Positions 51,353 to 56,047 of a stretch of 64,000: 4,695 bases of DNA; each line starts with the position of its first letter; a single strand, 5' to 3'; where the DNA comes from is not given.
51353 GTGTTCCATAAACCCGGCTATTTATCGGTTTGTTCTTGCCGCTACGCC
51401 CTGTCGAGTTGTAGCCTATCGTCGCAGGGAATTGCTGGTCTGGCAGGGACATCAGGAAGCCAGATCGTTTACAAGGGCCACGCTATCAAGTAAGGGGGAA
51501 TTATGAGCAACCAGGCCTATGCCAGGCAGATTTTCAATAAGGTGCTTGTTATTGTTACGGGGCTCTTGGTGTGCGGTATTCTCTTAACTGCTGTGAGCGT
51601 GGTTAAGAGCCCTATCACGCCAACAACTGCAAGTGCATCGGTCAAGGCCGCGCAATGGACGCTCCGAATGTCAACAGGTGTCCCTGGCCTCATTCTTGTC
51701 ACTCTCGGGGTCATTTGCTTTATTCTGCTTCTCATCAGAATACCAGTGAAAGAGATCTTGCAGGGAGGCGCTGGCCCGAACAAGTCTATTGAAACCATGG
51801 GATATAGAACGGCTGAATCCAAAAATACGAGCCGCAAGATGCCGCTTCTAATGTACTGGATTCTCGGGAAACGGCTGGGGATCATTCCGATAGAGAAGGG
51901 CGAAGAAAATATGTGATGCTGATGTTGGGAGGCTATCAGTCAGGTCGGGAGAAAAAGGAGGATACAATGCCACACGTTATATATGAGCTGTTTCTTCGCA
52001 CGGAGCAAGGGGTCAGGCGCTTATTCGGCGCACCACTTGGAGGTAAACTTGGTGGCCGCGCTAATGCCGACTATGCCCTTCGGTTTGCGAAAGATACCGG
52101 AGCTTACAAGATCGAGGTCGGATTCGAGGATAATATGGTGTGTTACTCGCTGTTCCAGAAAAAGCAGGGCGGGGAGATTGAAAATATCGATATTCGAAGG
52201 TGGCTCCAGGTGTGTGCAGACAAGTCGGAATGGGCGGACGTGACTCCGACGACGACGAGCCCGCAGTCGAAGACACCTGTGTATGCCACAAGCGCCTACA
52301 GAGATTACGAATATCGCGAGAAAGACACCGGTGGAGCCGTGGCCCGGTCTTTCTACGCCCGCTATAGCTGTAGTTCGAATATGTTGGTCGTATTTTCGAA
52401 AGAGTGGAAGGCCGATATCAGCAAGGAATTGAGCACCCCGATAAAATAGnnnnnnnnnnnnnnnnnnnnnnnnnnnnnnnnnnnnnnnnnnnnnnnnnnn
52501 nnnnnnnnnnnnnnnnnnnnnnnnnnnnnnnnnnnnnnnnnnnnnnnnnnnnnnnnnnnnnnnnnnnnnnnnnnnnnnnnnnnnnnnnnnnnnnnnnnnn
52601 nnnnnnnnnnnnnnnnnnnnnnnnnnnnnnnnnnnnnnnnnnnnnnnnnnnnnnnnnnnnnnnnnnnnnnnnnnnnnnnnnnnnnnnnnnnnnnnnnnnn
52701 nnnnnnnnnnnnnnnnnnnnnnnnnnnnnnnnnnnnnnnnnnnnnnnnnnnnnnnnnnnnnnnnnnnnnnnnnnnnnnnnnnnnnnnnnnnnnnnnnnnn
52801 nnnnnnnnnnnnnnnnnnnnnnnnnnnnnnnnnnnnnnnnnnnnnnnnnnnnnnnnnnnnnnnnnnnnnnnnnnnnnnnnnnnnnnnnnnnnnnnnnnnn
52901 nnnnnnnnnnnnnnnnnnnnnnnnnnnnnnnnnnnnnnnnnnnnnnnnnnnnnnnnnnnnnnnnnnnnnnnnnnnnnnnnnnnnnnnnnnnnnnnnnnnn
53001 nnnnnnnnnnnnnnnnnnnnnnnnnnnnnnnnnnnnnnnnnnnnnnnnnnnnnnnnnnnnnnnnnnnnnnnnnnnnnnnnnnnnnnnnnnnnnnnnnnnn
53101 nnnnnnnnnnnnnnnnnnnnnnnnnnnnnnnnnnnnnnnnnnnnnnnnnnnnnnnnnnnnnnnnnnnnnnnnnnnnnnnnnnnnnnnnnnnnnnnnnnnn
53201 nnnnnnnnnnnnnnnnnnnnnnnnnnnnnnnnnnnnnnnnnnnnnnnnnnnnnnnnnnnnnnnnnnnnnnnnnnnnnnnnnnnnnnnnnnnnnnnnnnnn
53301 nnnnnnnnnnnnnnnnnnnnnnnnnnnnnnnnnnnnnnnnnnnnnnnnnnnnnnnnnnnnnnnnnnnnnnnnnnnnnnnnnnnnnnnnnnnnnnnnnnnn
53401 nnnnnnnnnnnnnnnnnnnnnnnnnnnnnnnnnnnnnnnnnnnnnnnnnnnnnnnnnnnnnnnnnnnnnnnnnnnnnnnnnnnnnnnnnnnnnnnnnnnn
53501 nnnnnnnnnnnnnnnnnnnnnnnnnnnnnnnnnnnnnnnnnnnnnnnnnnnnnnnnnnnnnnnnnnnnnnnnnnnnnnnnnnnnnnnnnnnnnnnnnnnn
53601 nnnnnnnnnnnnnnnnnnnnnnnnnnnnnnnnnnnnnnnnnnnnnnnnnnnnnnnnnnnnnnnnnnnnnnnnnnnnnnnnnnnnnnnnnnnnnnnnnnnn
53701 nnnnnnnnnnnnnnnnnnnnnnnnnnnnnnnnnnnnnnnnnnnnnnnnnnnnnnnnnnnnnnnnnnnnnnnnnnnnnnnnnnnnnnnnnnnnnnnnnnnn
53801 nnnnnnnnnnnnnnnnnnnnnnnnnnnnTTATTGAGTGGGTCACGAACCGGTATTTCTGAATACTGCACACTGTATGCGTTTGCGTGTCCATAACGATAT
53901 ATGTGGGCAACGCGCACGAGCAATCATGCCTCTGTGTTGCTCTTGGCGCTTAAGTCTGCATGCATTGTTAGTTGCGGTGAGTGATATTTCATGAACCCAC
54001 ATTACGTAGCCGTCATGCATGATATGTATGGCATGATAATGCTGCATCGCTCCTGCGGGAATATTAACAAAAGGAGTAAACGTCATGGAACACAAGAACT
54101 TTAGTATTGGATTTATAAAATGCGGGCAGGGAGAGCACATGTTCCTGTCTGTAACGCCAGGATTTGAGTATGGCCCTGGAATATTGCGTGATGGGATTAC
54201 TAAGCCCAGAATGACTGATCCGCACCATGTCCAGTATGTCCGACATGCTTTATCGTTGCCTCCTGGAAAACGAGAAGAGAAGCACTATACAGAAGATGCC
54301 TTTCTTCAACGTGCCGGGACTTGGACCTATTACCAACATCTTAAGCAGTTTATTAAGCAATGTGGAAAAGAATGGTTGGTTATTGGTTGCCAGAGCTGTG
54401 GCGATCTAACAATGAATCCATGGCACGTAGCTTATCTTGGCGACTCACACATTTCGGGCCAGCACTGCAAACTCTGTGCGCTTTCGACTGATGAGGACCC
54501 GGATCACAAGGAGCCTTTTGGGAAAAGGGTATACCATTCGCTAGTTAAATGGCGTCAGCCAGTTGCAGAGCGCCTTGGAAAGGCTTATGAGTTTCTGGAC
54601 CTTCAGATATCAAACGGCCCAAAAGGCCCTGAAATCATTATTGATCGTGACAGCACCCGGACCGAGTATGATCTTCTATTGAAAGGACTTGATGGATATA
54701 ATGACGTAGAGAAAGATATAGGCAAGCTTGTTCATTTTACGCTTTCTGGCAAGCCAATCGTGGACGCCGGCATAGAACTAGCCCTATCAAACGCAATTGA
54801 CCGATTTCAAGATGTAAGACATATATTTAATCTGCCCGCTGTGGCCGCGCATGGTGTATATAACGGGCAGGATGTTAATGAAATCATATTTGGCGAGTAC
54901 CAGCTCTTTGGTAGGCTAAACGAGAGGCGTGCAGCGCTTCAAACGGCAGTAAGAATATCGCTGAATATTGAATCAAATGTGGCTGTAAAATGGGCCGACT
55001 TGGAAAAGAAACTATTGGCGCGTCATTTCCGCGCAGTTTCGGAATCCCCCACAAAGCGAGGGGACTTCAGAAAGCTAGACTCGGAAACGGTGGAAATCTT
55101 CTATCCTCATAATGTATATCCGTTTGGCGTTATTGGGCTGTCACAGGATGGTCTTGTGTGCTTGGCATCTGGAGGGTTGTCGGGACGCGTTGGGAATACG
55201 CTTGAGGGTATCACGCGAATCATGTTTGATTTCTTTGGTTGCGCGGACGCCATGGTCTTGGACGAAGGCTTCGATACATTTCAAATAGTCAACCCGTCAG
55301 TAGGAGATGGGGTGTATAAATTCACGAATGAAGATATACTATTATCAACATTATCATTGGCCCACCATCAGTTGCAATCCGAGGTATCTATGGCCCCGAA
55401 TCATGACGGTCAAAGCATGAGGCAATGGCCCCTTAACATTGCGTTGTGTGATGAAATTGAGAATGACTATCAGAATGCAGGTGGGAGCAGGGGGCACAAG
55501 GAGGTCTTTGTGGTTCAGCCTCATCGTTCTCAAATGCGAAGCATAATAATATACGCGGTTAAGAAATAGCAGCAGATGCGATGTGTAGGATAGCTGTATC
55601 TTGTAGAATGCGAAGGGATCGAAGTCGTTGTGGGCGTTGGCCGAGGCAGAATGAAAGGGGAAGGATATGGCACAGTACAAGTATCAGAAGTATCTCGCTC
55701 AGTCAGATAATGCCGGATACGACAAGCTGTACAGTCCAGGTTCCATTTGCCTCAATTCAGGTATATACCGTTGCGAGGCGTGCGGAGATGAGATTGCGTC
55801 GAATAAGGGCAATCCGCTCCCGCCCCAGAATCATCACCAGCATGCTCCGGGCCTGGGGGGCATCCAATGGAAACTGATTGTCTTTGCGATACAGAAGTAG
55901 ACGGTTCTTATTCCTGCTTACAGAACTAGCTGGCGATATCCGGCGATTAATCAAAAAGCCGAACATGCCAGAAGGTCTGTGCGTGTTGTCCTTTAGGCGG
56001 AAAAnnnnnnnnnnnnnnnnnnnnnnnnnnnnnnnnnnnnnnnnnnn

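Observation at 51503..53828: Three-gene cluster: 2-TM protein, unknown 160-aa protein and LCAT-like GHSMGG lipase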

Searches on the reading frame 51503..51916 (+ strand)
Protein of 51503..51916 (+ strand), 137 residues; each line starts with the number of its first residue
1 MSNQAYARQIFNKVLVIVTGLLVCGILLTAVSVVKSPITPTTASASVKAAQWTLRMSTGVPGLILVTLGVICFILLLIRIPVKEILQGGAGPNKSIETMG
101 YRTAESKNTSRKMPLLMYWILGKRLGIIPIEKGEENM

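Call 4: search_protein_families(library=pfam, proteins=[window:51503-51916:+], max_evalue=0.01)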
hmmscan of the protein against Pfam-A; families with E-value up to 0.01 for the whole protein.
window:51503-51916:+ (137 aa): 0 families

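Call 5: search_protein_families(library=padloc, proteins=[window:51503-51916:+], max_evalue=0.01)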
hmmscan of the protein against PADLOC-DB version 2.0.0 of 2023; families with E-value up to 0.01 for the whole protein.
window:51503-51916:+ (137 aa): 0 families

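Call 6: search_protein_families(library=ncbifam, proteins=[window:51503-51916:+], max_evalue=0.01)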
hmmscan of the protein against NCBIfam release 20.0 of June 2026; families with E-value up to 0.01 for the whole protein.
window:51503-51916:+ (137 aa): 0 families

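Call 17: find_homologous_proteins(query=window:51503-51913:+, max_evalue=0.01)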
Query window:51503-51913:+ (137 aa): 1 proteins with E <= 0.01 among 36 candidates.
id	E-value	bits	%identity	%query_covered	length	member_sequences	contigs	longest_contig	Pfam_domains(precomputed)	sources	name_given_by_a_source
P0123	4.6e-76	271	95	99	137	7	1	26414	-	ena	-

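Call 74: search_protein_families(library=phrogs, proteins=[window:51503-51913:+], max_evalue=0.01)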
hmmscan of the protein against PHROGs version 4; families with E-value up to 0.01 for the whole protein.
window:51503-51913:+ (137 aa): 0 families

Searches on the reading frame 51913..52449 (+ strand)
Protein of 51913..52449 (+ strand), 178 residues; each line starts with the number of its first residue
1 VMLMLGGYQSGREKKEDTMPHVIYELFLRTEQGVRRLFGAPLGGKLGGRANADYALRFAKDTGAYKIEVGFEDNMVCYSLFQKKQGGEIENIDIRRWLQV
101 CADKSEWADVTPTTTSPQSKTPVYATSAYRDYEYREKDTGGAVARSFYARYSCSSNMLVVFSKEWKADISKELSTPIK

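Call 4: search_protein_families(library=pfam, proteins=[window:51913-52449:+], max_evalue=0.01)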
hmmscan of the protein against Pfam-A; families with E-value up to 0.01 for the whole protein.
window:51913-52449:+ (178 aa): 0 families

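Call 5: search_protein_families(library=padloc, proteins=[window:51913-52449:+], max_evalue=0.01)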
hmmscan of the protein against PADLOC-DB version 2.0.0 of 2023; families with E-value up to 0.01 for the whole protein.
window:51913-52449:+ (178 aa): 0 families

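Call 6: search_protein_families(library=ncbifam, proteins=[window:51913-52449:+], max_evalue=0.01)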
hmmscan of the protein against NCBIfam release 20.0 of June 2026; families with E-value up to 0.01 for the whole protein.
window:51913-52449:+ (178 aa): 0 families

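Call 16: find_homologous_proteins(query=window:51967-52446:+, max_evalue=0.01)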
Query window:51967-52446:+ (160 aa): 2 proteins with E <= 0.01 among 87 candidates.
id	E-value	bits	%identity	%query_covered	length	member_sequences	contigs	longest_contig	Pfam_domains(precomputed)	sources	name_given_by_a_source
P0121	5.7e-100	350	96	100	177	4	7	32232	-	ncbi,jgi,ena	-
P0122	1.4e-77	277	74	99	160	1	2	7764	-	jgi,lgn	jgi:hypothetical protein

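Call 18: find_encoding_contigs(protein=P0122, flank=8000, max_places=4)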
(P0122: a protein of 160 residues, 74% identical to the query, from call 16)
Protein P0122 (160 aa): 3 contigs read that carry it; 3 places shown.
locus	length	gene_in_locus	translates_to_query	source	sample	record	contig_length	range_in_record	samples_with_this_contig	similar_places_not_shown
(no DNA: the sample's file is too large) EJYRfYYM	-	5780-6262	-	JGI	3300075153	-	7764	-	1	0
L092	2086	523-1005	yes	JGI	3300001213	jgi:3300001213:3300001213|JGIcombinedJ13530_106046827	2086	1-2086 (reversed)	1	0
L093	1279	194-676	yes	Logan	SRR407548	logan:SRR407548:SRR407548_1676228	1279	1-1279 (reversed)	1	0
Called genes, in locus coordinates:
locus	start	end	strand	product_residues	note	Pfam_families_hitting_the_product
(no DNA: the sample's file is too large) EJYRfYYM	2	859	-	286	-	?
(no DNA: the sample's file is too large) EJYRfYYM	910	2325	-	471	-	PF00657:Lipase_GDSL (weak)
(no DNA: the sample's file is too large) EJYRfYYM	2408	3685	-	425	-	PF01244:Peptidase_M19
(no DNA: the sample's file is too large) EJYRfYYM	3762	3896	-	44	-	-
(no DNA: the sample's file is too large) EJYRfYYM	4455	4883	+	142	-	-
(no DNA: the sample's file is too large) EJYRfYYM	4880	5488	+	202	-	-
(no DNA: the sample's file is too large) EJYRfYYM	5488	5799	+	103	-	-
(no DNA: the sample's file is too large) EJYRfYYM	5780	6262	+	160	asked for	-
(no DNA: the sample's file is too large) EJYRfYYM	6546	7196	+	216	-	-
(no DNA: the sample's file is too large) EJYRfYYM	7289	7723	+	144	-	-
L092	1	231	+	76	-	?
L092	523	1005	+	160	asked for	-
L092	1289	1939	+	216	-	-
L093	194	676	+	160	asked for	-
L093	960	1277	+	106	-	?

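Call 32: search_protein_representatives(alignment_id=A2)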
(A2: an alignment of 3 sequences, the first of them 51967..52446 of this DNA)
Query: 3 sequences, 160 profile positions. Proteins with E-value up to 0.001 (for the whole library): 19; up to 1e-10: 7; up to 1e-30: 2. The best 19 are listed.
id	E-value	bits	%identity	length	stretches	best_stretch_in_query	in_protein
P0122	4.2e-98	341.9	-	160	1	1-160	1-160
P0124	1.6e-32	128.8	-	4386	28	50-131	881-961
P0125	2.4e-29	118.4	-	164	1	7-157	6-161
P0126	1.4e-21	93.3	-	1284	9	12-54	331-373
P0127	1.3e-12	64.0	-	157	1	1-157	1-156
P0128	3.6e-11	59.4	-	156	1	6-158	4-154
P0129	3.7e-11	59.3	-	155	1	12-159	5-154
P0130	2.8e-10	56.5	-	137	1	28-157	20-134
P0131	3.4e-10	56.2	-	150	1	15-153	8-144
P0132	3.1e-09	53.1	-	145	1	14-152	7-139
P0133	7.0e-09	51.9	-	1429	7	12-51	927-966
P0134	3.0e-07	46.6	-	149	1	13-153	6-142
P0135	3.7e-06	43.1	-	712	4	79-143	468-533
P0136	1.0e-05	41.7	-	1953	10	17-56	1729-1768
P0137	3.3e-05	40.0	-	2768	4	13-62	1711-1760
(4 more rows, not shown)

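Call 34: find_encoding_contigs(protein=P0125, flank=5000, max_places=4)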
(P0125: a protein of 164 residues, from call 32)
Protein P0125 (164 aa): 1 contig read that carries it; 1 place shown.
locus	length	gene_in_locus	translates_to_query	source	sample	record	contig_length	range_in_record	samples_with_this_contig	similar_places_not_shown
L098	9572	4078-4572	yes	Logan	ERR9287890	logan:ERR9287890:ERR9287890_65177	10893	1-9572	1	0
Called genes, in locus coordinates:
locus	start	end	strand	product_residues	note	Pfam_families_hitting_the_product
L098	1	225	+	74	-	?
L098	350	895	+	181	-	PF01327:Pep_deformylase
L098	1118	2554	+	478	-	-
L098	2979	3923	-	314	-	PF00248:Aldo_ket_red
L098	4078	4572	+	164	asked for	-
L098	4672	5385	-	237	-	PF07963:N_methyl, PF07596:SBP_bac_10 (faint)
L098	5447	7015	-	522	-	-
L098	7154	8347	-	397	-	PF13439:Glyco_transf_4, PF13579:Glyco_trans_4_4, PF00534:Glycos_transf_1, PF13692:Glyco_trans_1_4, PF13524:Glyco_trans_1_2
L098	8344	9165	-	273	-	-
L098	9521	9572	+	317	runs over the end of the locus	PF01116:F_bP_aldolase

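Call 60: predict_structure(alignment_id=A4)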
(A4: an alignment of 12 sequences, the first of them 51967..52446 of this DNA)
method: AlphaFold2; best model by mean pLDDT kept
length: 160 residues; sequences in the alignment: 12
mean_pLDDT: 88.3   pTM: 0.84
mean pLDDT of the five models: 88.3, 85.9, 85.7, 82.4, 80.1
residues with pLDDT >= 90: 116; 70-90: 26; 50-70: 15; < 50: 3
segments of 3 or more residues with pLDDT < 50: 1-3
pLDDT, mean of each block of 10 residues (from residue 1): 64 92 93 97 93 95 92 93 91 74 64 93 92 93 95 92
secondary structure, 60 per line:
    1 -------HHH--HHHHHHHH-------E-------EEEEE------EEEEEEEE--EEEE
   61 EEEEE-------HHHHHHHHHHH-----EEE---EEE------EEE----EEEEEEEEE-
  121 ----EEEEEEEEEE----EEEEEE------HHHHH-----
elements in order: H13-20 E36-40 E47-54 E57-65 H73-83 E89-91 E95-97 E104-106 E111-119 E125-134 E139-144 H151-155

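Call 62: find_encoding_contigs(protein=P0129, flank=4000, max_places=3)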
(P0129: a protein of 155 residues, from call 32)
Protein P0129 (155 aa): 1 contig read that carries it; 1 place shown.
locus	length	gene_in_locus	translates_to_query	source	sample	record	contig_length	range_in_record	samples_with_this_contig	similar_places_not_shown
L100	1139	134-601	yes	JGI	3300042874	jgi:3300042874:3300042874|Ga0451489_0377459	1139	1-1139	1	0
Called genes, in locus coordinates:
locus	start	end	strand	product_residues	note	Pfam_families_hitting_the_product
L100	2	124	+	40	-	?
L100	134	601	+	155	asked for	-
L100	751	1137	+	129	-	?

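Call 63: find_encoding_contigs(protein=P0131, flank=4000, max_places=3)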
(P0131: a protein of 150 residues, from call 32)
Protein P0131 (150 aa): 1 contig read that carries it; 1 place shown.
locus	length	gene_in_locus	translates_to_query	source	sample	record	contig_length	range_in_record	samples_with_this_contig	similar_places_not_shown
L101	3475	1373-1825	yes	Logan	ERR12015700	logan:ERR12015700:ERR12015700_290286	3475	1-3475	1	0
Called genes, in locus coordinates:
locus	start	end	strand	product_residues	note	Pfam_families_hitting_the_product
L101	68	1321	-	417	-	PF00155:Aminotran_1_2, PF01053:Cys_Met_Meta_PP (weak), PF04864:Alliinase_C (weak)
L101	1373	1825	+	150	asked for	-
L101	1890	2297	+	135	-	-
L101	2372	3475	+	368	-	?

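Call 65: fold_search(model_id=the predicted structure, library=pdb)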
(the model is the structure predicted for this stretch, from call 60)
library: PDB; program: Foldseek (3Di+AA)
matches with E <= 10: 541; with E <= 0.001: 0
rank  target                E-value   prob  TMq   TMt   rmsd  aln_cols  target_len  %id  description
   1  5boi                  2.1e-02  0.85  0.37  0.30  10.5       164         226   11  Bacillus megaterium YpeB C-terminal domain (released 2015-08-12)
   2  8yun_B                3.7e-02  0.28  0.19  0.21  18.1       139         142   10  The crystal structure of HNBP001-HCP (released 2025-07-02)
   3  3d4e                  3.9e-02  0.60  0.28  0.28  15.7       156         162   10  Crystal structure of putative beta-lactamase inhibitor protein (NP_721579.1) from STREPTOCOCCUS MUTANS at 1.40 A resolut (released 2008-07-08)
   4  4h0a_A                4.9e-02  0.63  0.33  0.20  14.2       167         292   10  Crystal structure of a cysteine-rich secretory protein (SAV1118) from Staphylococcus aureus subsp. aureus Mu50 at 1.90 (released 2012-09-26)
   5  8yun_E                4.9e-02  0.28  0.19  0.21  17.9       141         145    9  The crystal structure of HNBP001-HCP (released 2025-07-02)
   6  4h0a_B                5.8e-02  0.60  0.33  0.19  14.3       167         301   10  Crystal structure of a cysteine-rich secretory protein (SAV1118) from Staphylococcus aureus subsp. aureus Mu50 at 1.90 (released 2012-09-26)
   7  4w64_C                6.1e-02  0.28  0.18  0.18  16.6       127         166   11  Hcp1 protein from Acinetobacter baumannii AB0057 (released 2015-07-01)
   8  4tv4_C                6.1e-02  0.21  0.19  0.21  18.2       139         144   10  Crystal structure of a Putative uncharacterized protein from Burkholderia pseudomallei (released 2014-07-30)
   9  4w64_A                6.1e-02  0.16  0.18  0.17  17.4       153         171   13  Hcp1 protein from Acinetobacter baumannii AB0057 (released 2015-07-01)
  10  4ifa                  6.5e-02  0.92  0.42  0.24  11.4       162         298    7  1.5 Angstrom resolution crystal structure of an extracellular protein containing a SCP domain from Bacillus anthracis st (released 2012-12-26)
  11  8yun_J                6.9e-02  0.23  0.20  0.22  18.1       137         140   10  The crystal structure of HNBP001-HCP (released 2025-07-02)
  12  8yun_F                7.7e-02  0.20  0.20  0.22  18.2       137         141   10  The crystal structure of HNBP001-HCP (released 2025-07-02)
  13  8yun_G                7.7e-02  0.18  0.19  0.21  18.1       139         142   10  The crystal structure of HNBP001-HCP (released 2025-07-02)
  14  4pw1_A                9.7e-02  0.54  0.29  0.24   7.5       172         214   11  Crystal structure of a protein with unknown function (CLOLEP_02462) from Clostridium leptum DSM 753 at 2.10 A resoluti (released 2014-06-18)
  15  4tv4_B                9.7e-02  0.20  0.20  0.22  18.2       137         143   12  Crystal structure of a Putative uncharacterized protein from Burkholderia pseudomallei (released 2014-07-30)
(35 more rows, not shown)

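Call 72: find_related_loci(query=A2, collection=metagenome_contigs, flank=6000)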
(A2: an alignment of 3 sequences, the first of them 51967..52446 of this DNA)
Query A2 (160 aa) in metagenome_contigs; peptide patterns used: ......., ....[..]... (x = any residue, [..] = any of these).
367 stretches matched a pattern; 1 encode a relative of the query (tblastn E <= 1e-3); 1 distinct loci.
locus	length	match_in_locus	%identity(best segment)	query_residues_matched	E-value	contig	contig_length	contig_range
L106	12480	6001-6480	96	1-160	2e-107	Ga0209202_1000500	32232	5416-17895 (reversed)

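Call 74: search_protein_families(library=phrogs, proteins=[window:51967-52446:+], max_evalue=0.01)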
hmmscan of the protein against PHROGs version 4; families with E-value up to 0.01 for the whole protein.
window:51967-52446:+ (160 aa): 0 families

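Call 87: search_protein_families(library=pfam, proteins=[P0125, P0131], max_evalue=0.001)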
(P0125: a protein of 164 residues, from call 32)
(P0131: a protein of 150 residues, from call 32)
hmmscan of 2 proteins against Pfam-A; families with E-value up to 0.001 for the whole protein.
P0125 (164 aa): 0 families

P0131 (150 aa): 0 families

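Call 91: search_protein_families(library=pfam, proteins=[P0124, P0126, P0133], max_evalue=0.001)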
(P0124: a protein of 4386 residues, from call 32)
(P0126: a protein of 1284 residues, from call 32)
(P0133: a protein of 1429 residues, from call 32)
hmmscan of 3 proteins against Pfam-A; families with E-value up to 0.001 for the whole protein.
P0124 (4386 aa): 19 families
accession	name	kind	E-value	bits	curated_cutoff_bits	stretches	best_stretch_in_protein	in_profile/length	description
PF00041.27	fn3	-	0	1307.9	25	35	176-258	1-77/84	Fibronectin type III domain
PF25059.1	FN3_DSCAM-DSCAML_C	-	9e-194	628.9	39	13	2640-2697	19-75/89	DSCAM/DSCAML C-terminal Fn3-like domain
PF16656.11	Pur_ac_phosph_N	-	9.2e-61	202.9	30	0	3556-3630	2-82/93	Purple acid Phosphatase, N-terminal domain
PF16303.10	DUF4945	-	4.4e-59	198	28.4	0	3556-3629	17-92/115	Domain of unknown function (DUF4945)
PF21605.3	CRLF2-like_D2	-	1.4e-58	195.4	27.3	0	1955-2029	1-70/94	Cytokine receptor-like factor 2-like, D2 domain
PF24489.1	Ig_J_second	-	8.4e-50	167.6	27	0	3413-3458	46-93/105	Tip attachment protein J second Ig-like domain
PF10179.15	NDNF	-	1.3e-49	167.9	27.3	0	3042-3075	86-119/127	Neuron-derived neurotrophic factor, first Fn(III) domain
PF16389.11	DUF4998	-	3.5e-45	154.5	29.1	0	173-259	18-103/199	Domain of unknown function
PF16323.11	DUF4959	-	3.5e-40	137.1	32.9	0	3552-3634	16-95/106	Domain of unknown function (DUF4959)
PF05166.18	YcgL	-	8.3e-39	132.2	25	0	2704-2747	21-64/73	YcgL domain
PF16893.11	fn3_2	-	1.1e-32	112.5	27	0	1669-1753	3-82/89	Fibronectin type III domain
PF01108.23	Tissue_fac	-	9.8e-30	103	27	0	3642-3723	15-99/107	Tissue factor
PF25788.1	Ig_Rha78A_N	-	1.2e-23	83.8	27.4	0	976-1050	14-93/105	Rha78A-like, N-terminal immunoglobulin domain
PF07495.19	Y_Y_Y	-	1.9e-17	63.3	26.6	0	221-256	21-54/65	Y_Y_Y domain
PF13092.12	CENP-L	-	1.8e-15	57.5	24.4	0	3559-3598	180-219/307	Centromere protein L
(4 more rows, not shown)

P0126 (1284 aa): 7 families
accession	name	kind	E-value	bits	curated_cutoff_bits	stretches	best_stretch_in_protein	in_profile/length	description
PF22633.2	F5_F8_type_C_2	-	9e-52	174.1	27.8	3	419-525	1-91/91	NedA-like, galactose-binding domain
PF00754.31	F5_F8_type_C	-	9.8e-41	139.3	28.2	3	406-530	2-115/127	F5/8 type C domain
PF18962.6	Por_Secre_tail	-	1e-09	39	27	1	1205-1283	1-75/75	Secretion system C-terminal sorting domain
PF24607.1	CBM_AftD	-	4.5e-06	26.8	27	0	409-462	11-62/149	Arabinofuranosyltransferase D, third carbohydrate binding module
PF07738.19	Sad1_UNC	-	5.1e-05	23.8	22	0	433-482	18-70/132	Sad1 / UNC-like C-terminal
PF07987.16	DUF1775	-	5.5e-05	24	25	0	210-233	17-40/146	Domain of unkown function (DUF1775)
PF12866.13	DUF3823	-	0.00041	21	27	0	667-704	40-79/90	Protein of unknown function (DUF3823) N-terminal domain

P0133 (1429 aa): 5 families
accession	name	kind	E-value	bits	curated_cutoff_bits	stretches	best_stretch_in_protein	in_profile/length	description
PF22633.2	F5_F8_type_C_2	-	2.3e-37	127.9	27.8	2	1099-1207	2-91/91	NedA-like, galactose-binding domain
PF22820.2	TcaA_3rd_4th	-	1.3e-30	105.6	27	0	551-582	32-63/73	TcaA protein 3rd/4th domain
PF00754.31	F5_F8_type_C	-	2.3e-24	86.4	28.2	2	762-898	2-127/127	F5/8 type C domain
PF16403.11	Bact_surface_Ig-like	-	2.4e-13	50.3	27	0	1263-1307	28-71/71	Bacterial surface protein, Ig-like domain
PF07523.18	Big_3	-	1.7e-09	38.2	21.2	0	1275-1307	42-68/68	Bacterial Ig-like domain (group 3)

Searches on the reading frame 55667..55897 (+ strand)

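Call 74: search_protein_families(library=phrogs, proteins=[window:55667-55897:+], max_evalue=0.01)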
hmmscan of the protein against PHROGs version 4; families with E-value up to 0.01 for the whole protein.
window:55667-55897:+ (77 aa): 1 family
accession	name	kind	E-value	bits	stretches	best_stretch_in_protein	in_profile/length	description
phrog_15514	-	unknown function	3e-21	76.4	1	16-73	23-80/85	-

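Call 87: search_protein_families(library=pfam, proteins=[window:55667-55897:+], max_evalue=0.001)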
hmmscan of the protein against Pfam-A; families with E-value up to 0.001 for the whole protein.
window:55667-55897:+ (77 aa): 0 families
